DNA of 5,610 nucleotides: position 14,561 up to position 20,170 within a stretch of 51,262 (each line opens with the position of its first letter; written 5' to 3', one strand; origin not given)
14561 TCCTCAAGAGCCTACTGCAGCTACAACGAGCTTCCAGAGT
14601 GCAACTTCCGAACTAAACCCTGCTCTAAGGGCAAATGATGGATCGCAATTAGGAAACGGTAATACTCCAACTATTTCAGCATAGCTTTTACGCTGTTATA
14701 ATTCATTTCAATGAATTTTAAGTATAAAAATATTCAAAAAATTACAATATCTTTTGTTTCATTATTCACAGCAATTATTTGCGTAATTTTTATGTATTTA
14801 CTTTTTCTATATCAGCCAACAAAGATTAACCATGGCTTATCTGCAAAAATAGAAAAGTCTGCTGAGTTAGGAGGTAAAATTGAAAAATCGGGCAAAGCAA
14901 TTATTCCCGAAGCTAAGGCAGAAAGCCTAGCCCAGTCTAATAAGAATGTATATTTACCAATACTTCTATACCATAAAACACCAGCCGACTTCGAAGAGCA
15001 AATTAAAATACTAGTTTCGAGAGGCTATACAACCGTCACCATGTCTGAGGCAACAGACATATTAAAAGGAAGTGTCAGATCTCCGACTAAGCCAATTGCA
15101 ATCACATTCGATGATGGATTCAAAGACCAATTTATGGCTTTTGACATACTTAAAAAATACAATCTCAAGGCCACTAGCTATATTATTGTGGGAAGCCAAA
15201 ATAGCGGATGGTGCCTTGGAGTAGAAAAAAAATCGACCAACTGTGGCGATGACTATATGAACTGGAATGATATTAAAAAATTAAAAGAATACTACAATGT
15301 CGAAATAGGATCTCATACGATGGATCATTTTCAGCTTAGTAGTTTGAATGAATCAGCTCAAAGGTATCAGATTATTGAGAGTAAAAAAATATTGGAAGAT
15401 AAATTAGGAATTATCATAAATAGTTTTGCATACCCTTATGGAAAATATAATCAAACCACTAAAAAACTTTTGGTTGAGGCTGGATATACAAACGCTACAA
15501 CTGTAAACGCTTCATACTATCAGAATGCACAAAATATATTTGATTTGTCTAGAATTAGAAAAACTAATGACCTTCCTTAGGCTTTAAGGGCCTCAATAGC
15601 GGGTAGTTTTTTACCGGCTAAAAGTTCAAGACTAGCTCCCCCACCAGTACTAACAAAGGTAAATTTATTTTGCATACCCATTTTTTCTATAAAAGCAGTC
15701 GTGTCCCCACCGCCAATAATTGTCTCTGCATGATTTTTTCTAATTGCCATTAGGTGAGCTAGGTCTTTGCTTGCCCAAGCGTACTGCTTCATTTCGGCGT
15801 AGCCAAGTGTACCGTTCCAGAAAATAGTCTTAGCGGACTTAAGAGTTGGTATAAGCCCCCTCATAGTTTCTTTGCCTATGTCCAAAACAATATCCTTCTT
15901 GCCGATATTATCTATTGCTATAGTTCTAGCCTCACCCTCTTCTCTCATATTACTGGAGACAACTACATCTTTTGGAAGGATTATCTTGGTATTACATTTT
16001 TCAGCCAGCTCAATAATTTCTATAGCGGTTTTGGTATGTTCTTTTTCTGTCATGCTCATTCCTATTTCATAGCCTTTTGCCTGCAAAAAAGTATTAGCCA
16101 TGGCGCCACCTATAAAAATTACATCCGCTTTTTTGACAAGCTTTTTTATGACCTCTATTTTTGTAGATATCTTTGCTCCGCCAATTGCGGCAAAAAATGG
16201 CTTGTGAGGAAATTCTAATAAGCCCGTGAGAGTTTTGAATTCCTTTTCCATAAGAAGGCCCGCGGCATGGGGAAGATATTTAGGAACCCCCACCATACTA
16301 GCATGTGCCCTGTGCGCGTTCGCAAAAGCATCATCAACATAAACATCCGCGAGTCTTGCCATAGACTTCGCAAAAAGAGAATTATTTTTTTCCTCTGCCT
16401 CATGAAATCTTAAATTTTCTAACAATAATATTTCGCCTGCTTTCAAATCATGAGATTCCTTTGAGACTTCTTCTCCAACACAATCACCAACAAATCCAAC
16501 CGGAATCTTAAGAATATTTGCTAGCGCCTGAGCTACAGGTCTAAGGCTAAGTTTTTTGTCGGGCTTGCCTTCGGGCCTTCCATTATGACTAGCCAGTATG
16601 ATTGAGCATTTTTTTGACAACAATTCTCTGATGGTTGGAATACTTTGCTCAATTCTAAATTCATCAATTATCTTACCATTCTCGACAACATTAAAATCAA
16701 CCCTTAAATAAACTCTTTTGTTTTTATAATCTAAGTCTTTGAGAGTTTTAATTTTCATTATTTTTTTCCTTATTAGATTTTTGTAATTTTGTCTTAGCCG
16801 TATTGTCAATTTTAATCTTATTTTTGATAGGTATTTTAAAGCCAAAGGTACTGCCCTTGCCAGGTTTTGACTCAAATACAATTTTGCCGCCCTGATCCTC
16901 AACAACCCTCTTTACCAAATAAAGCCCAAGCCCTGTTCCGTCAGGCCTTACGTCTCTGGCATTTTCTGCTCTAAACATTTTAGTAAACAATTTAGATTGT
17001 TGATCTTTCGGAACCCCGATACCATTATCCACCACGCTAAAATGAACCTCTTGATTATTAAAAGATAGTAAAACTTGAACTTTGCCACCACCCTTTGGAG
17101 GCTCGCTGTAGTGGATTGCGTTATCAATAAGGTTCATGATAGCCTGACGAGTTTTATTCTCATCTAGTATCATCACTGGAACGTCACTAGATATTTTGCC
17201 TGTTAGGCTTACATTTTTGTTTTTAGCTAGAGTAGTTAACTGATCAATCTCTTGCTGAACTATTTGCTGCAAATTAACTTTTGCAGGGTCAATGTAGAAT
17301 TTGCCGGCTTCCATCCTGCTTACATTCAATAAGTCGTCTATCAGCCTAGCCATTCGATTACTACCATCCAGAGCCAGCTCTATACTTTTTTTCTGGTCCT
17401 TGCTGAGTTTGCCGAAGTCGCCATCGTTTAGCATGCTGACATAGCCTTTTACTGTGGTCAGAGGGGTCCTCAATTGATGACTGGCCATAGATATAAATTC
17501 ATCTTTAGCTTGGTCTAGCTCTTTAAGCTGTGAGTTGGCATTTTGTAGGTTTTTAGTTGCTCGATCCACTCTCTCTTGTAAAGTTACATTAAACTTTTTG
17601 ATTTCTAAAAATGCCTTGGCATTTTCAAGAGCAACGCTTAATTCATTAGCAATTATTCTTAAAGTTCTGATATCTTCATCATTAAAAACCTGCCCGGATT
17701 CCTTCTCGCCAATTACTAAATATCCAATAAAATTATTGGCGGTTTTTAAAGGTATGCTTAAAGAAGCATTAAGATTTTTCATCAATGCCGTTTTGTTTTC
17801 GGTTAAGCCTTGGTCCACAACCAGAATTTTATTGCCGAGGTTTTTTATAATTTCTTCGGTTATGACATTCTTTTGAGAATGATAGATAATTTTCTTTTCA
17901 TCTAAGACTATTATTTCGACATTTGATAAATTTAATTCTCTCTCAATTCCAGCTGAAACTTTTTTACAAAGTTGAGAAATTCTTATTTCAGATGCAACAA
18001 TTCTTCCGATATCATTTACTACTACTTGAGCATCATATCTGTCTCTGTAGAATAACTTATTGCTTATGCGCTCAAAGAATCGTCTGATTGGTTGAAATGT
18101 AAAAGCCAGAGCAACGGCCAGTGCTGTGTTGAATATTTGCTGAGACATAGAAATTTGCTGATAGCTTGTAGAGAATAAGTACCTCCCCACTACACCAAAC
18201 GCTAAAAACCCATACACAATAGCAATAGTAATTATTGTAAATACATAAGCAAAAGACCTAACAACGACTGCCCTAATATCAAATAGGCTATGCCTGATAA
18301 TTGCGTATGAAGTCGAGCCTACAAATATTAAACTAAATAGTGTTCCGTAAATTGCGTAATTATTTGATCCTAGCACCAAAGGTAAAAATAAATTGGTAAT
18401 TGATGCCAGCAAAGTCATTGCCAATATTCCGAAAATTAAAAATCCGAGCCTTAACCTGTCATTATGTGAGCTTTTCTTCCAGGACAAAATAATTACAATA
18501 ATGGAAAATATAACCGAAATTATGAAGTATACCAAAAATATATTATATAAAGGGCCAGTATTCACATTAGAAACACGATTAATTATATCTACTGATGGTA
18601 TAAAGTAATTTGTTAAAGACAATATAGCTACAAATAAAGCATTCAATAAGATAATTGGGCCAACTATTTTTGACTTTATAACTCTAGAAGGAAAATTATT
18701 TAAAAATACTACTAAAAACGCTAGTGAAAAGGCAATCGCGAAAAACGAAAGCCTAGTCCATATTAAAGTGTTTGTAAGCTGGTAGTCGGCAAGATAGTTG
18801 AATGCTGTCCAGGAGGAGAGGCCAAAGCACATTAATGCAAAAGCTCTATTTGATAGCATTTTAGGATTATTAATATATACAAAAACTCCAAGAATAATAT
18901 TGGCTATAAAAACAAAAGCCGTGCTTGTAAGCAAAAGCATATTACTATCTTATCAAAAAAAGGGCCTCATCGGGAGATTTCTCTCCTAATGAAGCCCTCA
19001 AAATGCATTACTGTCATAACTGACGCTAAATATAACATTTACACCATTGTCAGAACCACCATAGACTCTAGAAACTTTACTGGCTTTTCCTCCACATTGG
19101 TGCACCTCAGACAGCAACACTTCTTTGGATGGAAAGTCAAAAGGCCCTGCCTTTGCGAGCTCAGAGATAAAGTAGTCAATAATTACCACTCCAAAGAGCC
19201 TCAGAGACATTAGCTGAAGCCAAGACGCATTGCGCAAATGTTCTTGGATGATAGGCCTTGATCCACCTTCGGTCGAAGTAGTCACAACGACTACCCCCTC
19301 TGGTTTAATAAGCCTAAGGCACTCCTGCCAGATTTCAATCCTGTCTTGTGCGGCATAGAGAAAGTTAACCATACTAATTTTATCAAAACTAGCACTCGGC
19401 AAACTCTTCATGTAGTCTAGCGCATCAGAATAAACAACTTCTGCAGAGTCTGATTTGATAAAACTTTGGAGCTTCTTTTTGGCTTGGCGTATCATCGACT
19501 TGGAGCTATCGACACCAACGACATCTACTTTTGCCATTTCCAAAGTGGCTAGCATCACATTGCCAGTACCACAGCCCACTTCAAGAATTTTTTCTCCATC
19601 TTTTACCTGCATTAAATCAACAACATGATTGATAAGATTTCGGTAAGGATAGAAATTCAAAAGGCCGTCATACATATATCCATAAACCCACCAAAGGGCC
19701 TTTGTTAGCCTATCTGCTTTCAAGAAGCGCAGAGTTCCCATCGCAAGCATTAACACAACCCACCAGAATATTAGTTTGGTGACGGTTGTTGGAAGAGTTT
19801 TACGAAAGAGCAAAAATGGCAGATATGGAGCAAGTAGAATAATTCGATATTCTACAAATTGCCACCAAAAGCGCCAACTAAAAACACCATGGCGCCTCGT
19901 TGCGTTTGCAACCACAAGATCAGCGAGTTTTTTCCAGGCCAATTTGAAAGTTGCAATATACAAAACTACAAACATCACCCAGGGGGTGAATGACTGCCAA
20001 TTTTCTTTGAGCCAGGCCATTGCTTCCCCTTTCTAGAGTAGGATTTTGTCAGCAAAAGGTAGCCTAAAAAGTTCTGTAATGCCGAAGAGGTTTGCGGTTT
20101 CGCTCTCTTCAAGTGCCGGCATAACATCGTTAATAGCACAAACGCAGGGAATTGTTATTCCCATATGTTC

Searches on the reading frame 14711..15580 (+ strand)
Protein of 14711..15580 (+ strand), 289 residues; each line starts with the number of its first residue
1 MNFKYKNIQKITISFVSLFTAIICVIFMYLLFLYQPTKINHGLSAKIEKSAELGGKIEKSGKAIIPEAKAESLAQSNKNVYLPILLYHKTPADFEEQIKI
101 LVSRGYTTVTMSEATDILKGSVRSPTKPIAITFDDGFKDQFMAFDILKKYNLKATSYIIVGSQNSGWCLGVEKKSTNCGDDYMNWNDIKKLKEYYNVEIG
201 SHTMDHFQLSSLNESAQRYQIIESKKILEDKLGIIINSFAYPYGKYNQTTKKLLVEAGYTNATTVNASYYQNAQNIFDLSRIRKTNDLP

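Call 72: search_protein_families(library=pfam, proteins=[window:14711-15580:+], max_evalue=0.001)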
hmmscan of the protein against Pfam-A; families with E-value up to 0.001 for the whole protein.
window:14711-15580:+ (289 aa): 1 family
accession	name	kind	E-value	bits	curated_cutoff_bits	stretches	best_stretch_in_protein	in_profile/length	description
PF01522.26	Polysacc_deac_1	-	1.1e-22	80.7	23.1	1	124-261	4-123/124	Polysaccharide deacetylase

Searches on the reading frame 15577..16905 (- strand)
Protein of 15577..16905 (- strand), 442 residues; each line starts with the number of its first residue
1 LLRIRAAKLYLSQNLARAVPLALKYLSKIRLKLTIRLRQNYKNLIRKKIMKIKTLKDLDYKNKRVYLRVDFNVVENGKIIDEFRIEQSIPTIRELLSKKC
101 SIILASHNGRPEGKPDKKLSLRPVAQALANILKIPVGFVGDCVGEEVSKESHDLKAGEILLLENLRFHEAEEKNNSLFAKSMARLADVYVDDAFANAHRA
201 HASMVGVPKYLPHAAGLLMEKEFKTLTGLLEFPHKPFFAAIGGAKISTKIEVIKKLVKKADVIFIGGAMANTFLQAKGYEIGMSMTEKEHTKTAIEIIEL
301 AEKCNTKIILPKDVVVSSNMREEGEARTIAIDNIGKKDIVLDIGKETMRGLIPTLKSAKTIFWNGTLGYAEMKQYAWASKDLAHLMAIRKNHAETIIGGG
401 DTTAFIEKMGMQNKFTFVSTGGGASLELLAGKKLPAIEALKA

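Call 72: search_protein_families(library=pfam, proteins=[window:15577-16905:-], max_evalue=0.001)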
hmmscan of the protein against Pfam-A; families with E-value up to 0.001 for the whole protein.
window:15577-16905:- (442 aa): 1 family
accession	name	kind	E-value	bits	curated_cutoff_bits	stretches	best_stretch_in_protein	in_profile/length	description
PF00162.24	PGK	-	1.4e-137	459.2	27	1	55-432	1-379/379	Phosphoglycerate kinase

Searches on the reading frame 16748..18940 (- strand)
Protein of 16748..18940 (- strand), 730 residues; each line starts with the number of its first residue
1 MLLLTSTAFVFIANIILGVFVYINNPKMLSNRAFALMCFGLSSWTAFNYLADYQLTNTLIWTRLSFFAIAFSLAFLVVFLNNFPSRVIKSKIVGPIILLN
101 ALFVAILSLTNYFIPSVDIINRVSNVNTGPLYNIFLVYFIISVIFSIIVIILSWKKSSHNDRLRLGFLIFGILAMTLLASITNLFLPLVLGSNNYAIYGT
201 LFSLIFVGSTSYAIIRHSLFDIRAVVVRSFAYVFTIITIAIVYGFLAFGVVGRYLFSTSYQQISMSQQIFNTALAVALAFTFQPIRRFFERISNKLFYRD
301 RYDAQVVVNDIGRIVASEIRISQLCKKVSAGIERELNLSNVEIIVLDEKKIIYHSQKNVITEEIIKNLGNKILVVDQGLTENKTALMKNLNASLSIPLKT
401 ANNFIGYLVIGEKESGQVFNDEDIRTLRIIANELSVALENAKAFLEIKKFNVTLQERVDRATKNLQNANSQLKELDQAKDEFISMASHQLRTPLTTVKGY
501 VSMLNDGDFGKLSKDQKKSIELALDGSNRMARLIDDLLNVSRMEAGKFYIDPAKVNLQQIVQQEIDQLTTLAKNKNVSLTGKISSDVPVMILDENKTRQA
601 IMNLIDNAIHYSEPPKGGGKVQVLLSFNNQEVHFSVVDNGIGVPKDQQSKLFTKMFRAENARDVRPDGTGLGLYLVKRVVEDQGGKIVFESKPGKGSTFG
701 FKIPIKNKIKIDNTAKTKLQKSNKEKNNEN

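Call 72: search_protein_families(library=pfam, proteins=[window:16748-18940:-], max_evalue=0.001)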
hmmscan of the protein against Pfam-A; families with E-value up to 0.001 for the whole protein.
window:16748-18940:- (730 aa): 7 families
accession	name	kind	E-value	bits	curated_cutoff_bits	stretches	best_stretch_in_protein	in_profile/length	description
PF02518.31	HATPase_c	-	9.1e-26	90.9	26.4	1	593-706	2-110/111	Histidine kinase-, DNA gyrase B-, and HSP90-like ATPase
PF00512.31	HisKA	-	7.9e-20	71.1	26.9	1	478-546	1-66/66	His Kinase A (phospho-acceptor) domain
PF16927.11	HisKA_7TM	-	5.2e-14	53.1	28.6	1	9-222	4-222/224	N-terminal 7TM region of histidine kinase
PF13185.12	GAF_2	-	4.7e-05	24.1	28.6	1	385-439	83-136/136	GAF domain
PF13581.12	HATPase_c_2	-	0.00012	22.5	27.4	1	598-682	33-111/127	Histidine kinase-like ATPase domain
PF13492.12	GAF_3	-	0.00041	21.2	27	0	390-440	80-129/129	GAF domain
PF01590.32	GAF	-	0.00054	20.9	22.4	0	389-438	86-133/133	GAF domain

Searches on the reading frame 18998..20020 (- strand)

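Call 72: search_protein_families(library=pfam, proteins=[window:18998-20020:-], max_evalue=0.001)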
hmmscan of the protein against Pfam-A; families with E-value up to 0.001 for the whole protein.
window:18998-20020:- (340 aa): 14 families
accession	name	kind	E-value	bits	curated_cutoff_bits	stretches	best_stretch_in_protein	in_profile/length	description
PF13649.12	Methyltransf_25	-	1.4e-15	58.2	27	1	145-242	1-97/97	Methyltransferase domain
PF08241.18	Methyltransf_11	-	4.4e-15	56.5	21.2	1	146-246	1-95/95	Methyltransferase domain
PF13847.12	Methyltransf_31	-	5.3e-15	55.8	27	1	140-250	2-113/145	Methyltransferase domain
PF08242.18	Methyltransf_12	-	2.2e-14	54.4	30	1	146-244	1-98/98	Methyltransferase domain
PF02353.26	CMAS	-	6.3e-12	45.8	27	1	130-259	51-177/273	Mycolic acid cyclopropane synthetase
PF13489.12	Methyltransf_23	-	2e-11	44.3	27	1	140-259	21-124/164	Methyltransferase domain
PF01209.24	Ubie_methyltran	-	4.4e-11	43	20.1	1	120-248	26-153/233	ubiE/COQ5 methyltransferase family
PF01135.25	PCMT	-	8.1e-08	32.7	20.3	1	131-216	63-147/210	Protein-L-isoaspartate(D-aspartate) O-methyltransferase (PCMT)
PF07021.18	MetW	-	6.3e-07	29.7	21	1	137-239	9-103/193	Methionine biosynthesis protein MetW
PF08003.17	Methyltransf_9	-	5.3e-06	26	23.8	1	130-252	108-223/315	Protein of unknown function (DUF1698)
PF05175.20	MTS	-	2.4e-05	24.5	23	1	135-264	25-156/170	Methyltransferase small domain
PF06325.19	PrmA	-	9.6e-05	22.4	22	1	138-246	158-258/296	Ribosomal protein L11 methyltransferase (PrmA)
PF02390.23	Methyltransf_4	-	0.00012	22.1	24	1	144-217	4-78/173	Putative methyltransferase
PF00398.26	RrnaAD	-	0.00035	20.2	24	1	122-202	11-87/263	Ribosomal RNA adenine dimethylase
